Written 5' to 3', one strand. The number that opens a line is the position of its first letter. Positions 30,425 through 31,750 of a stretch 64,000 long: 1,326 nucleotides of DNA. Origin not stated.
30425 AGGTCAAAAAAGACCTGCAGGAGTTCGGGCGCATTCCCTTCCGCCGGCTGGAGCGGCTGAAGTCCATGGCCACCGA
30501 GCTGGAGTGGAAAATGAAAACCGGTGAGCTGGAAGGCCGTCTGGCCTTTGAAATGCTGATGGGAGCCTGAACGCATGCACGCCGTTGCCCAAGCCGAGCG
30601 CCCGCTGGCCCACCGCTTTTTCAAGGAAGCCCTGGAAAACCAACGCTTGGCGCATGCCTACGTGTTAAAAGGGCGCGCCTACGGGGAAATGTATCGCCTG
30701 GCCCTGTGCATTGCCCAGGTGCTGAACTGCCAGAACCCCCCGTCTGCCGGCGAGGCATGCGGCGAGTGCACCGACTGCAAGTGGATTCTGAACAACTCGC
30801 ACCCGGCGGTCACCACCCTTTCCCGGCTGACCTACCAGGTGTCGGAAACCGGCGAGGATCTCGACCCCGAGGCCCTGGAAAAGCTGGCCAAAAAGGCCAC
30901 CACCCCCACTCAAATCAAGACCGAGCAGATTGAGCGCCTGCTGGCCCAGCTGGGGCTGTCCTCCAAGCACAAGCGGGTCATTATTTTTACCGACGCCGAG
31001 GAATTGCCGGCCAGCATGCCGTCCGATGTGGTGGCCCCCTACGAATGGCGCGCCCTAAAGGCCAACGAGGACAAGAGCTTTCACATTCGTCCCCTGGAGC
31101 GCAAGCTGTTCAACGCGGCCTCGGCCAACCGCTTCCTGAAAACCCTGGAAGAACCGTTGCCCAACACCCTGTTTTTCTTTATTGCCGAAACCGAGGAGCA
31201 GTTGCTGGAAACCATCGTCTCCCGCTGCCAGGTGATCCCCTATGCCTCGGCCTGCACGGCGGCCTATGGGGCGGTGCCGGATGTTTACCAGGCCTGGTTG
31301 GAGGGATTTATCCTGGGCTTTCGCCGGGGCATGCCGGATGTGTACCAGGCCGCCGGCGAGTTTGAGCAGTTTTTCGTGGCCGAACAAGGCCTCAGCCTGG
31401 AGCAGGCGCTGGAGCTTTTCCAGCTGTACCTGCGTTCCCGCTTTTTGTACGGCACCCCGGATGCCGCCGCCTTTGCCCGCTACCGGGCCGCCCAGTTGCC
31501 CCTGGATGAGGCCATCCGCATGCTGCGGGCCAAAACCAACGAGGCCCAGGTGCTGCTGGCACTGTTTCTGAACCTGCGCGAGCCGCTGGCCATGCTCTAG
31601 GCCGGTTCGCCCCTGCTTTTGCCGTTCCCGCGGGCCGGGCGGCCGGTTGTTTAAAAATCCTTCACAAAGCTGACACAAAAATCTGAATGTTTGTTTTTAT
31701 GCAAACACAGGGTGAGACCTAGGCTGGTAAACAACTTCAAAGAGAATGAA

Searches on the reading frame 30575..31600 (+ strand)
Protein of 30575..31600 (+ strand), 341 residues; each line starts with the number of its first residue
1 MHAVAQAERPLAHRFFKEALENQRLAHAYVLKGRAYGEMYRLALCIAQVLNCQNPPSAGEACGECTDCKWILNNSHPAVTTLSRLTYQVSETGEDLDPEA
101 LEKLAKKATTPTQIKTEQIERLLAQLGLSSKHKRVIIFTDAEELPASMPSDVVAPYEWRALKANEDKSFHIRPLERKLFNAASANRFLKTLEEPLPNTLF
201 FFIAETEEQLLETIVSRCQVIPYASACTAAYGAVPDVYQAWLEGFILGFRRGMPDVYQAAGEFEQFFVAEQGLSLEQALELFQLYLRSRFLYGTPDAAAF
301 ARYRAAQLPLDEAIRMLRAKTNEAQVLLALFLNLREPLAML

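Call 32: search_protein_families(library=ncbifam, proteins=[window:30575-31600:+], max_evalue=0.00001)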
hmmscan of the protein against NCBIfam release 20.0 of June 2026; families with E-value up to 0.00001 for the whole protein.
window:30575-31600:+ (341 aa): 50 families (the best 25 are shown)
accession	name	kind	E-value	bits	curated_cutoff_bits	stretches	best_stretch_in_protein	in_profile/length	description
TIGR00678.1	holB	equivalog_domain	1.3e-35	122.7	180.6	2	15-147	3-111/188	DNA polymerase III subunit delta'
NF005972.1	PRK08058.1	equivalog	1.1e-27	97.2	340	2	5-82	6-82/328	DNA polymerase III subunit delta'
NF005408.0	PRK06964.1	equivalog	4.4e-25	88.7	483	2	23-144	18-144/342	DNA polymerase III subunit delta'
NF005638.0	PRK07399.1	subfamily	1.9e-22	79.7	230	2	178-225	138-184/317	DNA polymerase III subunit delta'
NF004310.0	PRK05707.1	equivalog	3.7e-22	79.2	280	2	11-82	7-77/328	DNA polymerase III subunit delta'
NF005581.0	PRK07276.1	equivalog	1.3e-18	67.6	263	2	9-82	7-77/291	DNA polymerase III subunit delta'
NF006430.0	PRK08699.1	equivalog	8.7e-18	64.4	481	2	20-144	15-125/325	DNA polymerase III subunit delta'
TIGR02397.1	dnaX_nterm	equivalog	1.3e-17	64.1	250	2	15-80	25-89/355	DNA polymerase III subunit gamma/tau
NF005362.0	PRK06871.1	equivalog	1.4e-17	63.8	456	1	165-221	108-162/327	DNA polymerase III subunit delta'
NF011514.0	PRK14953.1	equivalog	8.1e-17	61.3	536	2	12-78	24-89/488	DNA polymerase III subunits gamma and tau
NF004759.0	PRK06090.1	equivalog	4.1e-16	59.2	457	1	179-222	120-163/319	DNA polymerase III subunit delta'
NF005926.0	PRK07940.1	equivalog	4e-15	56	300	2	4-84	21-90/394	DNA polymerase III subunit delta'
NF004962.0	PRK06305.1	equivalog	4.2e-15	55.9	559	1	16-73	29-86/465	DNA polymerase III subunits gamma and tau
NF011531.0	PRK14971.1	equivalog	7.6e-15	54.7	685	2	16-70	29-83/614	DNA polymerase III subunit gamma/tau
NF011523.0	PRK14962.1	equivalog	8.6e-15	54.4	576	2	14-82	24-91/474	DNA polymerase III subunits gamma and tau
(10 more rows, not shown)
